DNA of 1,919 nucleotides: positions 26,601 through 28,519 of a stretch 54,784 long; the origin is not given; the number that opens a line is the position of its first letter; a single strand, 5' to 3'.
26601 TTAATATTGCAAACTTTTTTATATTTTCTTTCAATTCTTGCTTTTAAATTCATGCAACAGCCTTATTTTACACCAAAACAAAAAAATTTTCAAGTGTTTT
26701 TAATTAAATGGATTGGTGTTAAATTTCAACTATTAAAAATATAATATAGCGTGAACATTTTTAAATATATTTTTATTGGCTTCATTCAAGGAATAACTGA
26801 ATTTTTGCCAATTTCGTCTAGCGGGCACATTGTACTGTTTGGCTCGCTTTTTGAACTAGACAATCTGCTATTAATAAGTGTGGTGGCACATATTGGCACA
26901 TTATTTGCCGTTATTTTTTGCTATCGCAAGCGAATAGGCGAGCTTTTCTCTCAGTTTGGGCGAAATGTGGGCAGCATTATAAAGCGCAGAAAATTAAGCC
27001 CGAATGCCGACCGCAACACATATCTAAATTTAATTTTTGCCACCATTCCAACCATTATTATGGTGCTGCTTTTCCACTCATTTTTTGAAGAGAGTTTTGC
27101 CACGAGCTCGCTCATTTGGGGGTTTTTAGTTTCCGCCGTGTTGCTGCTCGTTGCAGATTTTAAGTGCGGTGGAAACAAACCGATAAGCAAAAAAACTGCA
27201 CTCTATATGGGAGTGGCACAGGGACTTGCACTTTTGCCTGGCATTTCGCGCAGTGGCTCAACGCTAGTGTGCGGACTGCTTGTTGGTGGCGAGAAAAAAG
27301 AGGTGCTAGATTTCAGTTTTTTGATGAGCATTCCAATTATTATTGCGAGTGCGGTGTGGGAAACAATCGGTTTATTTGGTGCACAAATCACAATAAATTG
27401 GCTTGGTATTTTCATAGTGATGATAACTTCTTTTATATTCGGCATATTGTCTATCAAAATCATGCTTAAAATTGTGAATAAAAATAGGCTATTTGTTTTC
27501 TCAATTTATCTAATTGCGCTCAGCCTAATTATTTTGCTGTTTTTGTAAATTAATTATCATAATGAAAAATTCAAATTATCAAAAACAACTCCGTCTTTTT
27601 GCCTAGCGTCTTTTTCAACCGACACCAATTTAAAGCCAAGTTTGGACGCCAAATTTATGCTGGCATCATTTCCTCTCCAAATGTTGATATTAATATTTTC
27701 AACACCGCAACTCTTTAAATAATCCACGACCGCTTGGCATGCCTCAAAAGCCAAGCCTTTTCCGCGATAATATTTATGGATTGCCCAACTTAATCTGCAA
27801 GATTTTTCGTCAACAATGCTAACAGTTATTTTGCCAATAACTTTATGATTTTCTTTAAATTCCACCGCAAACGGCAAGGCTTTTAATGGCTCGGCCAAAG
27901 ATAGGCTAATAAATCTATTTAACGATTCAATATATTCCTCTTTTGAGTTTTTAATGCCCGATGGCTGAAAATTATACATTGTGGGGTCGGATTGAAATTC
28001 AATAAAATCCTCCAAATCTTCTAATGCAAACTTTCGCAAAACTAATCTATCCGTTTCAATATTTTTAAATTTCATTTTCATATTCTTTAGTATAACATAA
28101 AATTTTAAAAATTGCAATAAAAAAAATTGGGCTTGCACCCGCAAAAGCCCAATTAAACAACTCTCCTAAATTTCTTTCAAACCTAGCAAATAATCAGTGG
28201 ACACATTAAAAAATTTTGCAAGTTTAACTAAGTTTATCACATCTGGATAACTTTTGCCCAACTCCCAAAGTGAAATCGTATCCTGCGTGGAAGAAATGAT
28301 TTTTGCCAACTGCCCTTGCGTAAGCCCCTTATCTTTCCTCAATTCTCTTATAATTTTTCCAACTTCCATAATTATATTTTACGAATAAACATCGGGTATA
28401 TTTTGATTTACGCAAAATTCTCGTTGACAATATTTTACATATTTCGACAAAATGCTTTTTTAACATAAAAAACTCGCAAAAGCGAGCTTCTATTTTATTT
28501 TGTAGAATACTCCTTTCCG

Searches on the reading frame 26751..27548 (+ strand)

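Call 4: search_protein_families(library=pfam, proteins=[window:26751-27548:+], max_evalue=0.01)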
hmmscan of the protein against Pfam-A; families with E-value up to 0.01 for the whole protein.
window:26751-27548:+ (265 aa): 1 family
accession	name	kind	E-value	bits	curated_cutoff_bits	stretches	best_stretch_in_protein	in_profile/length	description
PF02673.24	BacA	-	1.6e-63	215.3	33.4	1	7-259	2-256/257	Bacitracin resistance protein BacA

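Call 5: search_protein_families(library=ncbifam, proteins=[window:26751-27548:+], max_evalue=0.01)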
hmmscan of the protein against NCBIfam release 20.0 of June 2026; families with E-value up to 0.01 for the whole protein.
window:26751-27548:+ (265 aa): 13 families
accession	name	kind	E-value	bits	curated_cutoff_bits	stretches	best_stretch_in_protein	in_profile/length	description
NF001393.0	PRK00281.2-4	equivalog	7.6e-54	182.9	284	1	1-264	1-263/266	undecaprenyl-diphosphate phosphatase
NF001390.0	PRK00281.1-4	equivalog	1e-52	179.3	260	1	2-264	5-265/272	undecaprenyl-diphosphate phosphatase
TIGR00753.1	undec_PP_bacA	equivalog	1.2e-52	179.2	217.5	1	7-258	2-255/255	undecaprenyl-diphosphatase UppP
NF001389.0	PRK00281.1-2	equivalog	3.6e-43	147.9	262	1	2-264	5-263/272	undecaprenyl-diphosphate phosphatase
NF001396.0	PRK00281.3-3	equivalog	3.7e-43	148.3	382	1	2-264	3-263/264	undecaprenyl-diphosphate phosphatase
NF001392.0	PRK00281.2-1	equivalog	4.8e-41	141.1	308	1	1-265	5-272/280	undecaprenyl-diphosphate phosphatase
NF001394.0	PRK00281.2-5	equivalog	1.8e-38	132.6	311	1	1-263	6-273/281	undecaprenyl-diphosphate phosphatase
NF001388.0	PRK00281.1-1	equivalog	1.3e-37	129.9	362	1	4-264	8-271/273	undecaprenyl-diphosphate phosphatase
NF001391.0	PRK00281.1-5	equivalog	6.4e-34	117.6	293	1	1-264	4-272/279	undecaprenyl-diphosphate phosphatase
NF001397.0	PRK00281.3-4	equivalog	5.6e-33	114.7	363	1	1-263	1-276/281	undecaprenyl-diphosphate phosphatase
NF001395.0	PRK00281.3-1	equivalog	6.6e-24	84.8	394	2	145-256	183-294/306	undecaprenyl-diphosphate phosphatase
NF001398.0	PRK00281.3-5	equivalog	6.9e-18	65.4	354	1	1-261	2-269/278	undecaprenyl-diphosphate phosphatase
NF008114.0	PRK10861.1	equivalog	0.0029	16.9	277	1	66-154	35-124/324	signal peptidase I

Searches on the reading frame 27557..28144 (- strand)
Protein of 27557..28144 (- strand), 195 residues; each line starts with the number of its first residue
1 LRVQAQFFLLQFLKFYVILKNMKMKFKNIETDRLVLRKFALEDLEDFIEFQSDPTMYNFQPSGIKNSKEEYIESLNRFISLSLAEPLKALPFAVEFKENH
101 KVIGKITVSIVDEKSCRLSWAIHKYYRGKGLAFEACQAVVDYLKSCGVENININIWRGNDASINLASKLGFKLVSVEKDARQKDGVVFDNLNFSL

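Call 4: search_protein_families(library=pfam, proteins=[window:27557-28144:-], max_evalue=0.01)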
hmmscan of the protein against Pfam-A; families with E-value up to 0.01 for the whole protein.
window:27557-28144:- (195 aa): 6 families
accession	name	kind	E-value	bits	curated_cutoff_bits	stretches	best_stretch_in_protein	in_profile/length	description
PF13302.13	Acetyltransf_3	-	3.4e-23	83.3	25.4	1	33-172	1-138/138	Acetyltransferase (GNAT) domain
PF00583.31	Acetyltransf_1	-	2.2e-11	44.5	20.7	1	91-171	34-116/116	Acetyltransferase (GNAT) family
PF13420.13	Acetyltransf_4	-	7.7e-11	42.7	24.3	1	39-190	4-153/155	Acetyltransferase (GNAT) domain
PF13508.13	Acetyltransf_7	-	0.00039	21.2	27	1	97-172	9-83/84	Acetyltransferase (GNAT) domain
PF12746.13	GNAT_acetyltran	-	0.00046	20.3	26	1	100-174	166-237/243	GNAT acetyltransferase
PF13673.13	Acetyltransf_10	-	0.0027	18.1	23.6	1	94-188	34-121/128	Acetyltransferase (GNAT) domain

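Call 5: search_protein_families(library=ncbifam, proteins=[window:27557-28144:-], max_evalue=0.01)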
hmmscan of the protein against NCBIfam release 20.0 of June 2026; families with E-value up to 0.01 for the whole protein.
window:27557-28144:- (195 aa): 8 families
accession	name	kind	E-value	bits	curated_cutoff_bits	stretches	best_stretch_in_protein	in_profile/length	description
NF008072.0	PRK10809.1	equivalog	1.5e-06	28.1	190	1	29-187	13-177/194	ribosomal protein S5-alanine N-acetyltransferase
NF040503.1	resist_ArsN1a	equivalog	4.7e-06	26.4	170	1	107-189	64-151/159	arsinothricin resistance N-acetyltransferase ArsN1 family A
TIGR01575.1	rimI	equivalog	8.8e-06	25.9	86.4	1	96-178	37-119/132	ribosomal protein S18-alanine N-acetyltransferase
NF007025.1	PRK09491.1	equivalog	4.6e-05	23.4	173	1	97-179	45-127/145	ribosomal protein S18-alanine N-acetyltransferase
NF040702.1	ileS_w_GNAT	exception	5e-05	21.1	1999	1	26-175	279-421/1100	isoleucine--tRNA ligase, N-acetyltransferase domain-containing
NF002959.0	PRK03624.1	equivalog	0.0002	21.1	124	1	119-172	77-130/147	GNAT family acetyltransferase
TIGR03585.1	PseH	equivalog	0.0037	17.4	93.1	1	96-185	56-147/156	UDP-4-amino-4,6-dideoxy-N-acetyl-beta-L-altrosamine N-acetyltransferase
NF040504.1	resist_ArsN1b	equivalog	0.0083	15.9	210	0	121-185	83-147/159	arsinothricin resistance N-acetyltransferase ArsN1 family B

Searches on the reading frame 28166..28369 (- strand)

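Call 4: search_protein_families(library=pfam, proteins=[window:28166-28369:-], max_evalue=0.01)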
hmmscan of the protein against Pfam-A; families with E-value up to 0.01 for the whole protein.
window:28166-28369:- (67 aa): 6 families
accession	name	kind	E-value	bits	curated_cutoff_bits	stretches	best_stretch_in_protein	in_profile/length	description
PF01381.28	HTH_3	-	2.5e-16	59.9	23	1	7-61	1-55/55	Helix-turn-helix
PF12844.13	HTH_19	-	2.1e-12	47.2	30.2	1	4-65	1-62/64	Helix-turn-helix domain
PF13560.12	HTH_31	-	3.1e-06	27.8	27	1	4-58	3-58/64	Helix-turn-helix domain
PF13443.12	HTH_26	-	0.00085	20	22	1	7-59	2-55/63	Cro/C1-type HTH DNA-binding domain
PF13412.12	HTH_24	-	0.0026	17.7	21.9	1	5-26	7-28/48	Winged helix-turn-helix DNA-binding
PF15731.11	MqsA_antitoxin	-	0.0031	18.1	30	1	4-57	71-123/131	Antitoxin component of bacterial toxin-antitoxin system, MqsA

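Call 5: search_protein_families(library=ncbifam, proteins=[window:28166-28369:-], max_evalue=0.01)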
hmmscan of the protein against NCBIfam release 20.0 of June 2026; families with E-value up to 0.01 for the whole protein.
window:28166-28369:- (67 aa): 15 families
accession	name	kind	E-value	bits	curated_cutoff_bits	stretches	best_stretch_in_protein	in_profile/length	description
NF041951.1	phage_RstR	subfamily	1.5e-15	57.3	80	1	1-64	1-64/108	RstR family transcriptional repressor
NF007257.0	PRK09706.1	subfamily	7.5e-09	35.5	101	1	3-62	6-65/135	transcriptional repressor DicA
TIGR03070.1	couple_hipB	subfamily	8.9e-08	32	71.65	1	2-55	2-55/58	type II toxin-antitoxin system Y4mF family antitoxin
NF052239.1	antitox_spr1629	equivalog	1.5e-07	30.9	335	1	1-62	1-62/377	spr1629 family repressor/antitoxin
TIGR03830.1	CxxCG_CxxCG_HTH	subfamily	3.2e-06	27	61.8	1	4-45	67-110/127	type II TA system antitoxin MqsA family protein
TIGR00270.2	TIGR00270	equivalog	8.9e-06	25.6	110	1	4-57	77-130/159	multiprotein bridging factor aMBF1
NF007408.0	PRK09943.1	equivalog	1.4e-05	24.7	211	1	3-58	8-63/185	HTH-type transcriptional regulator PuuR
NF047542.1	telomere_Tap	equivalog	4.8e-05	22.3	600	1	9-46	24-61/695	telomere-associated protein Tap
NF047948.1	male_kill_WMK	equivalog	5.3e-05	22.8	300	1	2-62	162-222/300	WO male-killing family protein Wmk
NF041575.1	antitoxPezA_Strep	equivalog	6e-05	23.1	290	1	3-60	2-59/158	type II toxin-antitoxin system antitoxin PezA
NF007271.0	PRK09726.1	equivalog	0.0015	18.5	79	1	6-53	16-60/88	type II toxin-antitoxin system antitoxin HipB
NF006015.0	PRK08154.1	subfamily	0.0015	17.8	204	1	2-64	30-92/314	anaerobic benzoate catabolism transcriptional regulator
NF040522.1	VC1465_fam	subfamily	0.0021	18.1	70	1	7-40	1-34/111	VC1465 family Xer recombination activation factor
NF058600.1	TransRegSco1979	equivalog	0.0021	17.2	350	1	3-58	9-64/280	Sco1979 family transcriptional regulator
NF003162.0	PRK04140.1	equivalog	0.0033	16.5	263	1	4-56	128-180/317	transcriptional regulator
